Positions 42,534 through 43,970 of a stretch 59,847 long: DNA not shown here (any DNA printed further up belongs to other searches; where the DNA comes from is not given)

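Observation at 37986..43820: Uncharacterised five-gene envelope-signalling module inserted directly after dnaN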

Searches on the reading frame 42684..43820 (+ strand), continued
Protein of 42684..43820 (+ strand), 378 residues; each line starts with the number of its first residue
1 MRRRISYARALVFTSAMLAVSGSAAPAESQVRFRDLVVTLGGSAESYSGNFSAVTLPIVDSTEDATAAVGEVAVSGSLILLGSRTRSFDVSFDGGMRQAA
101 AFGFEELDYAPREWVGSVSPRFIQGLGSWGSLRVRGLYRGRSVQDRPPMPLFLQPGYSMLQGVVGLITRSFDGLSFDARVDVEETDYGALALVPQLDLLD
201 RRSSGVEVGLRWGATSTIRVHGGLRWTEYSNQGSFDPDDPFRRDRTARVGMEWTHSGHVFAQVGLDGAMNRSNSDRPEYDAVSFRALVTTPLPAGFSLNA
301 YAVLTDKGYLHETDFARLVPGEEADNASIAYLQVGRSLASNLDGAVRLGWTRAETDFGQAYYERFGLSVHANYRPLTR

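Call 31: fold_search(model_id=the predicted structure, library=pdb)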
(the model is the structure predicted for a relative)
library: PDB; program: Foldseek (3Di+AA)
matches with E <= 10: 903; with E <= 0.001: 364
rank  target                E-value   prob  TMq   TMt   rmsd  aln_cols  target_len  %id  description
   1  2y0l                  1.3e-08  1.00  0.40  0.41  10.3       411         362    8  Crystal Structure of Pseudomonas Aeruginosa OpdO (released 2011-12-21)
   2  1uyo                  2.4e-08  1.00  0.31  0.38  19.2       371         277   13  Translocator domain of autotransporter NalP from Neisseria meningitidis (released 2004-03-19)
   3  4fms_A                3.1e-08  1.00  0.41  0.42  12.2       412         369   10  Crystal structure of Pseudomonas aeruginosa OccK2 (OpdF) in complex with glucuronate (released 2013-03-13)
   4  3szd_B                3.2e-08  1.00  0.38  0.39  13.9       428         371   11  Crystal structure of Pseudomonas aeruginosa OccK2 (OpdF) (released 2012-02-08)
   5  3kvn_X                4.0e-08  1.00  0.33  0.22  19.7       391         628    9  Crystal structure of the full-length autotransporter EstA from Pseudomonas aeruginosa (released 2010-01-26)
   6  3szd_A                5.7e-08  1.00  0.41  0.41  12.1       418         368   10  Crystal structure of Pseudomonas aeruginosa OccK2 (OpdF) (released 2012-02-08)
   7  3dwo                  6.3e-08  1.00  0.39  0.35  15.8       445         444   11  Crystal structure of a Pseudomonas aeruginosa FadL homologue (released 2008-12-16)
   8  2y0k                  6.3e-08  1.00  0.40  0.41  11.3       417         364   11  Crystal Structure of Pseudomonas Aeruginosa OpdO (released 2011-12-21)
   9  9a32_MODEL_1_A        7.0e-08  1.00  0.42  0.43  15.7       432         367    9  Model of E. coli OmpC by in-cell photo-crosslinking MS and deep learning (released 2023-02-24)
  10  3szv                  7.0e-08  1.00  0.39  0.40  11.4       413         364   11  Crystal structure of Pseudomonas aeruginosa OccK3 (OpdO) (released 2012-02-08)
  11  3kvn_A                7.4e-08  1.00  0.33  0.22  19.1       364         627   10  Crystal structure of the full-length autotransporter EstA from Pseudomonas aeruginosa (released 2010-01-26)
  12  9b8a                  7.7e-08  1.00  0.46  0.34   8.6       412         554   11  Cryo-EM structure of E. coli cellulose synthase subunit C (released 2025-02-19)
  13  6tzk                  1.2e-07  1.00  0.48  0.41   8.1       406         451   12  Bacterial cellulose synthase outermembrane channel BcsC with terminal TPR repeat (released 2019-10-23)
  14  3syb                  1.3e-07  1.00  0.43  0.41  11.1       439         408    9  Crystal structure of Pseudomonas aeruginosa OccD3 (OpdP) (released 2012-02-08)
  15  3jty_B                1.4e-07  1.00  0.41  0.40  10.2       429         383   10  Crystal structure of a BenF-like porin from Pseudomonas fluorescens Pf-5 (released 2009-10-20)
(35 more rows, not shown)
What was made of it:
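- On Outer-membrane beta-barrel protein: There are 364 PDB barrel matches at E<=1e-3 (call 31).
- On OprD/OccK, BcsC, PgaA, CymA or any named barrel family: The best TM-score was 0.48 (call 31).
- Closest known: PgaA / BcsC type outer-membrane channels. Same: BcsC gives the joint-best TM-score of the barrel model (0.48, with CymA), and PgaA is also a 16-strand hit (TMq 0.40) (call 31).
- The best TM-scores of the barrel model are to 14- and 16-strand channels: BcsC 0.48, CymA 0.48 and PgaA 0.40 (TMt 0.48) (call 31). The top Foldseek E-values are to the OccK/OprD substrate-specific channels (call 31).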

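Call 32: fold_search(model_id=the predicted structure, library=pdb)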
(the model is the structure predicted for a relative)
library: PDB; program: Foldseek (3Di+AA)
matches with E <= 10: 919; with E <= 0.001: 0
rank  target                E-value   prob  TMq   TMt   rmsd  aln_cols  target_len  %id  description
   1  1p27_A                2.3e-03  1.00  0.26  0.52   5.7       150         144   13  Crystal Structure of the Human Y14/Magoh complex (released 2003-08-19)
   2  3ex7_E                5.5e-03  1.00  0.25  0.52   6.0       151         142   13  The crystal structure of EJC in its transition state (released 2008-12-09)
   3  1qqd_A                7.7e-03  0.15  0.14  0.17  17.2       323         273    7  CRYSTAL STRUCTURE OF HLA-CW4, A LIGAND FOR THE KIR2D NATURAL KILLER CELL INHIBITORY RECEPTOR (released 1999-12-08)
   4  2v43_C                8.2e-03  0.04  0.08  0.09  20.1       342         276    9  Crystal structure of RseB: a sensor for periplasmic stress response in E. coli (released 2007-08-28)
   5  9vvn                  9.8e-03  0.28  0.12  0.21  18.9       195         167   10  Crystal structure of computationally designed protein VTP-4 (released 2025-08-13)
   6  7fi7_C                1.0e-02  0.15  0.14  0.16  17.7       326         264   10  Crystal structure of human MICA mutants in complex with natural killer cell receptor NKG2D (released 2022-08-31)
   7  1p4l_A                1.4e-02  0.15  0.15  0.18  17.8       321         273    9  Crystal structure of NK receptor Ly49C mutant with its MHC class I ligand H-2Kb (released 2003-11-11)
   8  5wer_G                1.5e-02  0.13  0.14  0.16  18.1       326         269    7  Crystal Structure of TAPBPR and H2-Dd complex (released 2017-10-18)
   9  2ypk_A                1.9e-02  0.13  0.14  0.17  17.7       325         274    8  Structural features underlying T-cell receptor sensitivity to concealed MHC class I micropolymorphisms (released 2012-11-28)
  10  6vbu_5                1.9e-02  0.10  0.10  0.11  19.2       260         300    9  Structure of the bovine BBSome complex (released 2020-01-29)
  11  4kop_D                2.6e-02  0.14  0.09  0.19  17.9       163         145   10  Crystal Structure of WHY2 from Arabidopsis thaliana (released 2013-11-13)
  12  7pbc_CCC              2.6e-02  0.12  0.14  0.16  17.4       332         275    7  Crystal structure of engineered TCR (796) complexed to HLA-A*02:01 presenting MAGE-A10 9-mer peptide (released 2022-08-03)
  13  3rol_A                2.6e-02  0.11  0.14  0.17  18.2       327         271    8  Murine class I major histocompatibility complex H-2Kb in complex with post-translationally modified LCMV-derived gp34- (released 2012-04-04)
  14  2hjk_A                3.1e-02  0.10  0.14  0.16  17.1       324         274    8  Crystal Structure of HLA-B5703 and HIV-1 peptide (released 2006-10-03)
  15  2hla_A                3.4e-02  0.07  0.12  0.14  17.7       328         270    7  SPECIFICITY POCKETS FOR THE SIDE CHAINS OF PEPTIDE ANTIGENS IN HLA-AW68 (released 1990-04-15)
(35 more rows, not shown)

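Call 40: search_protein_representatives(alignment_id=A1)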
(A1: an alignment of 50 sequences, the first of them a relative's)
Query: 50 sequences, 378 profile positions. Proteins with E-value up to 0.001 (for the whole library): 103; up to 1e-10: 64; up to 1e-30: 38. The best 103 are listed.
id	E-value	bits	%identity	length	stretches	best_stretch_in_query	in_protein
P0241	9.8e-137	472.0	-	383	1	12-377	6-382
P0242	1.1e-127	442.1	-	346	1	14-281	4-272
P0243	2.6e-121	421.2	-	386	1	14-376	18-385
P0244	3.5e-119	414.2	-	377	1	14-375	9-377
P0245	1.2e-118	412.5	-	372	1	12-376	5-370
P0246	8.9e-117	406.3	-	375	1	17-376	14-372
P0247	3.2e-115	401.2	-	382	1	16-375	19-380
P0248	7.9e-114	396.6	-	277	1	149-364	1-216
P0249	1.9e-108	378.8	-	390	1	12-376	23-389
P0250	4.9e-107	374.2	-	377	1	17-375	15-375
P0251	1.9e-101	355.8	-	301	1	84-376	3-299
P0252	2.1e-88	312.9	-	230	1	149-376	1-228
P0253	1.6e-79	283.6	-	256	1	38-254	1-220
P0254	1.9e-78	280.1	-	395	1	16-376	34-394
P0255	2.1e-77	276.7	-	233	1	181-362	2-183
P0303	5.5e-11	58.1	-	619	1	241-375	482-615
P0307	5.2e-10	54.9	-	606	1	188-374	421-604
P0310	1.8e-09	53.1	-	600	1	229-376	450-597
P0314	8.2e-09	51.0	-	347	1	240-374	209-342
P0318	1.5e-08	50.0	-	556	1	136-374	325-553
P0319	2.5e-08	49.4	-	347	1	132-374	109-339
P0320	5.4e-08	48.3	-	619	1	196-374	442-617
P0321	8.4e-08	47.6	-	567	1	135-375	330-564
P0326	7.5e-07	44.5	-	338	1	103-375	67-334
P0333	1.4e-05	40.3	-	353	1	243-372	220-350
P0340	4.2e-04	35.4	-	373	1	245-374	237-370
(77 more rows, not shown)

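Call 41: search_protein_families(library=pfam, proteins=[P0303, P0307, P0310, P0318, P0321, P0314, P0319, P0326, P0333, P0340], max_evalue=0.01)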
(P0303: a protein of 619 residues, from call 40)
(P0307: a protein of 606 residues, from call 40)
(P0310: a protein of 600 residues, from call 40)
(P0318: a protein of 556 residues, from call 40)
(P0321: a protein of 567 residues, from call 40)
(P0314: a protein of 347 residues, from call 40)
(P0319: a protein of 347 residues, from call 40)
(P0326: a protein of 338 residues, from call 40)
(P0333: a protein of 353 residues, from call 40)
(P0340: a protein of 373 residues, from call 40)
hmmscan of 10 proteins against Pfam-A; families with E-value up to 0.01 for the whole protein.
P0303 (619 aa): 0 families

P0307 (606 aa): 0 families

P0310 (600 aa): 0 families

P0318 (556 aa): 0 families

P0321 (567 aa): 0 families

P0314 (347 aa): 0 families

P0319 (347 aa): 0 families

P0326 (338 aa): 0 families

P0333 (353 aa): 0 families

P0340 (373 aa): 0 families

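Call 52: find_homologous_proteins(query=P0307)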
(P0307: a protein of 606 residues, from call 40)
Query P0307 (606 aa): 15 proteins with E <= 0.001 among 8000 candidates.
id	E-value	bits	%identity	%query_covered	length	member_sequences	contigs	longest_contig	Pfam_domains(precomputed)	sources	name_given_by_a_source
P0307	0.0e+0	1303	100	100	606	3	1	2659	-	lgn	-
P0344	1.9e-238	811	67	100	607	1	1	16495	-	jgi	jgi:hypothetical protein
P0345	5.3e-124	433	43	99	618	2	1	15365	-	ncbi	-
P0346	4.5e-119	417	41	100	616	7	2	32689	-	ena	-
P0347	1.5e-118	415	42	99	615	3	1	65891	-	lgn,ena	-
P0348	4.0e-115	404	41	99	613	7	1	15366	-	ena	-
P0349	4.5e-110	387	42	96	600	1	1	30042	-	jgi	jgi:hypothetical protein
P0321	1.5e-101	359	42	90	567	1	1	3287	-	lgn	-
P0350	4.0e-101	358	40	97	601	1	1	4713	-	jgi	jgi:hypothetical protein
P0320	1.5e-100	356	40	99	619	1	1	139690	-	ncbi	ncbi:MAG: hypothetical protein R6U63_05625 [Longimicrobiales bacterium]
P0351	2.1e-99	352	40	99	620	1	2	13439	-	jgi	jgi:hypothetical protein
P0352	1.1e-95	340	40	99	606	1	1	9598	-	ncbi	ncbi:MAG: hypothetical protein ACOCVZ_03910 [Gemmatimonadota bacterium]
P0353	1.6e-93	333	44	70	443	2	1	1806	-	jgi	jgi:hypothetical protein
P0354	1.2e-87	313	36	99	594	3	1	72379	-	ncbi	-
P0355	3.3e-67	246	41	68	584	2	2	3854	-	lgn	-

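Call 53: find_encoding_contigs(protein=P0320, flank=10000, max_places=2)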
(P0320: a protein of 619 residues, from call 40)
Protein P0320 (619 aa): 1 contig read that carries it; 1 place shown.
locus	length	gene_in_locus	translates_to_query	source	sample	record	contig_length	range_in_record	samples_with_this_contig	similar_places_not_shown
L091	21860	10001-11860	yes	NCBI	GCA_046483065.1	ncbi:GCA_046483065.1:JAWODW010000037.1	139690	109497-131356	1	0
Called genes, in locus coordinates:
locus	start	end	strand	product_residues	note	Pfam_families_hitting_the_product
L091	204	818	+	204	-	-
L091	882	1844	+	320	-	PF00291:PALP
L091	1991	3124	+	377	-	-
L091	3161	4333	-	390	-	PF07884:VKOR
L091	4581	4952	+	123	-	PF12840:HTH_20 (weak), PF01022:HTH_5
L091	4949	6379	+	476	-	PF03773:ArsP_1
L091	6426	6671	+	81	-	PF13192:Thioredoxin_3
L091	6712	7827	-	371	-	PF01758:SBF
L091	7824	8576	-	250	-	PF00149:Metallophos, PF12850:Metallophos_2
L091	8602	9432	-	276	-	PF05175:MTS, PF01209:Ubie_methyltran, PF06325:PrmA, PF13489:Methyltransf_23, PF08241:Methyltransf_11, PF08242:Methyltransf_12, PF13649:Methyltransf_25, PF13847:Methyltransf_31, +5 more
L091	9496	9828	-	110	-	PF12840:HTH_20, PF01022:HTH_5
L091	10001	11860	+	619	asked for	-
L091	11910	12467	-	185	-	PF13905:Thioredoxin_8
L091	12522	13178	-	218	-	PF02254:TrkA_N, PF02080:TrkA_C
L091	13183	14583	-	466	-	PF02386:TrkH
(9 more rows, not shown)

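Call 54: find_encoding_contigs(protein=P0347, flank=10000, max_places=2)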
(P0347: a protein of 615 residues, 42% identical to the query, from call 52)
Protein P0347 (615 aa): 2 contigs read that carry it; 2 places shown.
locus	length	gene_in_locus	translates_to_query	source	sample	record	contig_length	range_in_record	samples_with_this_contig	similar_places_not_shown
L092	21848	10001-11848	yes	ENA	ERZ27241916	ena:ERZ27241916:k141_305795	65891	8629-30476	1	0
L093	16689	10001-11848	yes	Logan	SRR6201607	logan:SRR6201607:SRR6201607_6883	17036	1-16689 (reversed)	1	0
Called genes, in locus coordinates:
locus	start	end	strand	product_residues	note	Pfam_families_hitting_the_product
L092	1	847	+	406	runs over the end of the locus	PF02518:HATPase_c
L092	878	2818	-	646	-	PF13620:CarboxypepD_reg (weak), PF12450:vWF_A, PF00092:VWA, PF13519:VWA_2, PF13768:VWA_3, PF12034:YfbK_C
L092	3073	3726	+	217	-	PF00578:AhpC-TSA, PF08534:Redoxin, PF00085:Thioredoxin, PF13098:Thioredoxin_2 (weak), PF13905:Thioredoxin_8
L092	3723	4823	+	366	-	PF11376:DUF3179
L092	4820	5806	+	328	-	-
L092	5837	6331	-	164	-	PF08547:CIA30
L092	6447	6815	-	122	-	PF13564:DoxX_2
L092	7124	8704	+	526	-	PF02321:OEP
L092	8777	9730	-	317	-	PF04055:Radical_SAM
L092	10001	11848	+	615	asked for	-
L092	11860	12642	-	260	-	PF13905:Thioredoxin_8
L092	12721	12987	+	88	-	-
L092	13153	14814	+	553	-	PF01979:Amidohydro_1, PF07969:Amidohydro_3 (weak)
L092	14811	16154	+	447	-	PF01979:Amidohydro_1, PF07969:Amidohydro_3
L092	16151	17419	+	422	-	PF07969:Amidohydro_3 (weak), PF01979:Amidohydro_1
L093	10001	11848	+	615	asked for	-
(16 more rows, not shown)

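Call 55: find_encoding_contigs(protein=P0354, flank=10000, max_places=2)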
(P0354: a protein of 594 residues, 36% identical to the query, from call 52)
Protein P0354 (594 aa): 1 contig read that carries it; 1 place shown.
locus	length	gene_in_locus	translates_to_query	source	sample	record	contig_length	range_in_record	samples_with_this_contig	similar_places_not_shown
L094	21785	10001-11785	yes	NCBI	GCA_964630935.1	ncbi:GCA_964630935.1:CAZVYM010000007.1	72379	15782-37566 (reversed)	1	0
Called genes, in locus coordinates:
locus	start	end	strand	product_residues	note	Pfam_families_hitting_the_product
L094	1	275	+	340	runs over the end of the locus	PF01073:3Beta_HSD, PF01370:Epimerase, PF04321:RmlD_sub_bind, PF05368:NmrA, PF13460:NAD_binding_10, PF16363:GDP_Man_Dehyd, PF07993:NAD_binding_4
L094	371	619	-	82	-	-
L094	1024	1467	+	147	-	PF09335:VTT_dom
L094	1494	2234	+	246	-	PF13428:TPR_14 (faint), PF21033:RMD1-3, PF13371:TPR_9 (faint), PF14561:TPR_20 (faint), PF13432:TPR_16 (faint), PF14559:TPR_19 (weak)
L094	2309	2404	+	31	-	-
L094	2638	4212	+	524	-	PF01546:Peptidase_M20, PF07687:M20_dimer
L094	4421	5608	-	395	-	PF02922:CBM_48 (weak), PF00756:Esterase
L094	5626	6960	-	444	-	PF01979:Amidohydro_1, PF07969:Amidohydro_3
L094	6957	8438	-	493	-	PF01979:Amidohydro_1, PF07969:Amidohydro_3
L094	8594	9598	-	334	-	PF08240:ADH_N, PF00107:ADH_zinc_N, PF13602:ADH_zinc_N_2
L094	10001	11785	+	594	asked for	-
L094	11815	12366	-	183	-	PF08534:Redoxin, PF00578:AhpC-TSA, PF13905:Thioredoxin_8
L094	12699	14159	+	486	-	PF00027:cNMP_binding, PF02518:HATPase_c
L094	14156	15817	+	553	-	PF00072:Response_reg, PF01946:Thi4 (faint), PF00070:Pyr_redox (faint), PF01266:DAO (faint), PF03486:HI0933_like (faint), PF07992:Pyr_redox_2, PF12831:FAD_oxidored (weak), PF13738:Pyr_redox_3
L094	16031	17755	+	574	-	PF07719:TPR_2 (faint), PF13371:TPR_9 (faint), PF13414:TPR_11 (faint), PF13428:TPR_14 (faint), PF13432:TPR_16 (faint), PF14559:TPR_19 (faint), PF21033:RMD1-3 (faint), PF13431:TPR_17 (faint)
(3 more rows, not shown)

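Call 66: search_protein_families(library=pfam, alignment_id=A2, max_evalue=1)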
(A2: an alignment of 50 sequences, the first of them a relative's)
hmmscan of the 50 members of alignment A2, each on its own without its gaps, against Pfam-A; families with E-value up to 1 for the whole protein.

A. member 1, P0121 (343 aa): 0 families

B. families by the number of members that match (of 50 scanned): 8 families
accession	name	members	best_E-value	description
PF07091.17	FmrO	3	0.059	Ribosomal RNA methyltransferase (FmrO)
PF14343.11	PrcB_C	2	0.081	PrcB C-terminal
PF16390.11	DUF4999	1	0.11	Domain of unknown function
PF09191.16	CD4-extracel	1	0.11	CD4, extracellular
PF19078.6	Big_12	1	0.12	Bacterial Ig-like domain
PF14759.12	Reductase_C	1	0.12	Reductase C-terminal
PF19631.4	Trypco2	1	0.12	Trypsin-co-occurring domain 2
PF17521.7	Secapin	1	0.15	Honey bee peptides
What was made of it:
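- Tried and rejected: It was not supported (2/50 members, E 0.08 or worse; call 66).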

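Call 68: search_solved_structures(query=A2, max_evalue=1)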
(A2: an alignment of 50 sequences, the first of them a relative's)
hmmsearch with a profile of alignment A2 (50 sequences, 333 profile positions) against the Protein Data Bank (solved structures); distinct sequences matched with E-value up to 1: 0.

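Call 69: search_solved_structures(query=A1, max_evalue=1)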
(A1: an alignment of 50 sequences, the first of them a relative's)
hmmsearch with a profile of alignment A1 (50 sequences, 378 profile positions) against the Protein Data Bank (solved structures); distinct sequences matched with E-value up to 1: 1.
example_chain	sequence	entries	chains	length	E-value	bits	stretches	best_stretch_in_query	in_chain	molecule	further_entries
4j4m_A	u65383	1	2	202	0.96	11.2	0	41-83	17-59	zinc-dependent metalloproteinase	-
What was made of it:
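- On OprD/OccK, BcsC, PgaA, CymA or any named barrel family: The PDB profile search was empty (call 69).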

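Call 75: search_protein_families(library=ncbifam, proteins=[L001:4612-5145:-, P0307, P0314, P0121], max_evalue=0.001)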
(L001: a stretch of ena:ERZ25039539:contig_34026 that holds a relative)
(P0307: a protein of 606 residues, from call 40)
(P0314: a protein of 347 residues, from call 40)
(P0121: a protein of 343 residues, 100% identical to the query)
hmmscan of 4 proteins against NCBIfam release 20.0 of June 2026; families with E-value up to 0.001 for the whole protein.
L001:4612-5145:- (177 aa): 12 families
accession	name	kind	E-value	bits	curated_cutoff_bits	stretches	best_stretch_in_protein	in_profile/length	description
TIGR00336.1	pyrE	equivalog_domain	4.5e-38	130.7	106.8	1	4-163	8-168/173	orotate phosphoribosyltransferase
NF001729.0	PRK00455.1-3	equivalog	1.9e-18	66.6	245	1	10-175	34-198/231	orotate phosphoribosyltransferase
NF010382.0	PRK13809.1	equivalog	2.3e-18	66.3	208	1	5-171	23-184/210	orotate phosphoribosyltransferase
NF004034.0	PRK05500.1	equivalog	1.5e-15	56.7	656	1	7-162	302-450/478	bifunctional orotidine-5'-phosphate decarboxylase/orotate phosphoribosyltransferase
TIGR01367.1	pyrE_Therm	equivalog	2.7e-13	50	150.25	1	6-150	13-150/187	orotate phosphoribosyltransferase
NF002620.0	PRK02277.1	subfamily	5e-06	26.3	115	1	104-145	140-181/201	orotate phosphoribosyltransferase-like protein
NF002634.0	PRK02304.1-3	equivalog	1.8e-05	24.5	170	1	102-161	115-175/182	adenine phosphoribosyltransferase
NF045507.1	transregGfcR_Halo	equivalog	2.8e-05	23.7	300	1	40-145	85-193/215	transcriptional regulator GfcR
NF040646.1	HPT_Archaea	equivalog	3.1e-05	23.6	200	1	100-150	109-159/184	hypoxanthine/guanine phosphoribosyltransferase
NF002635.0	PRK02304.1-4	subfamily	6.7e-05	22.5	146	1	101-149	111-159/188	adenine phosphoribosyltransferase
NF006328.0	PRK08558.1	equivalog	0.00059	19.5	184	1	102-155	173-226/238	adenine phosphoribosyltransferase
NF009211.0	PRK12560.1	equivalog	0.00098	19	188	0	100-152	109-162/187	adenine phosphoribosyltransferase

P0307 (606 aa): 0 families

P0314 (347 aa): 0 families

P0121 (343 aa): 0 families
